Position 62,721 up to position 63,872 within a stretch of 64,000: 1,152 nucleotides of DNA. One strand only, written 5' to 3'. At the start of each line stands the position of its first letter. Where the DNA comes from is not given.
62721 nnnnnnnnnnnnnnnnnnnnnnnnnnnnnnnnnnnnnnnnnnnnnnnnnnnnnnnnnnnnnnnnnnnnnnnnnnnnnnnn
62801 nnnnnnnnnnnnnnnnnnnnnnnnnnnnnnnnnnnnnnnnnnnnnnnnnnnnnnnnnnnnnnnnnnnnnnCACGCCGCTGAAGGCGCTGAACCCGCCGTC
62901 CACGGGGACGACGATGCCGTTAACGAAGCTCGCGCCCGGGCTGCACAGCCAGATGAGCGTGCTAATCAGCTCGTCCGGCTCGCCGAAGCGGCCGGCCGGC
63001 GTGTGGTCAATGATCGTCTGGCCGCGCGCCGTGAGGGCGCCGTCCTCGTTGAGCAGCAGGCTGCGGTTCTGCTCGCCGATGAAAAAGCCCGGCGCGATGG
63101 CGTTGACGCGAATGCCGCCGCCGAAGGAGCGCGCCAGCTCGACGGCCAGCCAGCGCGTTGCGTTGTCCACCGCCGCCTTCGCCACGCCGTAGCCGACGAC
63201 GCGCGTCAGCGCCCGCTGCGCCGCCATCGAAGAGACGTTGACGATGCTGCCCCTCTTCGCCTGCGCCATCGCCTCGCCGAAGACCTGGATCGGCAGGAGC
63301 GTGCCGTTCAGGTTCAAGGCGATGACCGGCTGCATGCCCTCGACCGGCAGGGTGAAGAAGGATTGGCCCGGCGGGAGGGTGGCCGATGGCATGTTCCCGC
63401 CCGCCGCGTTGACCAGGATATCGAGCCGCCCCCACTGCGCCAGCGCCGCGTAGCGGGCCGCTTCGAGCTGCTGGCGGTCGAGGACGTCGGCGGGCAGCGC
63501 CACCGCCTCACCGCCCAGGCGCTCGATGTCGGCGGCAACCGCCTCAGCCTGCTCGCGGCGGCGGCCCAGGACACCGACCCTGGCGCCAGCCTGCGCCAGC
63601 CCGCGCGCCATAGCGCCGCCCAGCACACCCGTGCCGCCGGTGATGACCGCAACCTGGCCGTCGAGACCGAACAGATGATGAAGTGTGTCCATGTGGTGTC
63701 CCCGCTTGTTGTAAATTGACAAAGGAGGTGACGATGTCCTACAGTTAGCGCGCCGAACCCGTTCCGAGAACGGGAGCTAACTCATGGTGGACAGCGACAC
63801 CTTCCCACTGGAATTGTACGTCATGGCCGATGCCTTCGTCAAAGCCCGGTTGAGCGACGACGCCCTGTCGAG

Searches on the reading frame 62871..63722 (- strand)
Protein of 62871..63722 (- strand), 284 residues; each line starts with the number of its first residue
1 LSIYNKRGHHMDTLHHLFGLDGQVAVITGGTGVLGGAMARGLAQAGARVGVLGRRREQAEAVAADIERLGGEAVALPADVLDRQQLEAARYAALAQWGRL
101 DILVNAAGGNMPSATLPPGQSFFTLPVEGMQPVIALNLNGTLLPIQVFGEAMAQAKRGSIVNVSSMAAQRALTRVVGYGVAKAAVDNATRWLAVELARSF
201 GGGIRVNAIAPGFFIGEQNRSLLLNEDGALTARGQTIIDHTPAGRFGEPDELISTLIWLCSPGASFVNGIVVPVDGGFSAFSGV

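Call 75: search_protein_families(library=pfam, proteins=[window:62871-63722:-], max_evalue=0.01)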
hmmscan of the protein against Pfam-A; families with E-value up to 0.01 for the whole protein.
window:62871-63722:- (284 aa): 6 families
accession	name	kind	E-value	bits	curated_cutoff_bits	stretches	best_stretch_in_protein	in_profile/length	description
PF13561.12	adh_short_C2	-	6.5e-47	160.5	27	1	34-279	8-236/236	Enoyl-(Acyl carrier protein) reductase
PF00106.31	adh_short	-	4.2e-42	144.3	26.6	1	23-215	1-183/195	short chain dehydrogenase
PF08659.16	KR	-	5.4e-09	36.7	22.6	1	25-188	3-159/180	KR domain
PF01370.27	Epimerase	-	3.8e-06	26.9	20.9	1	26-212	2-176/240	NAD dependent epimerase/dehydratase family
PF03807.23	F420_oxidored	-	0.00081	20.4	21.6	1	24-67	2-45/94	NADP oxidoreductase coenzyme F420-dependent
PF03446.21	NAD_binding_2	-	0.0042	17.6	21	0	27-66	5-42/161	NAD binding domain of 6-phosphogluconate dehydrogenase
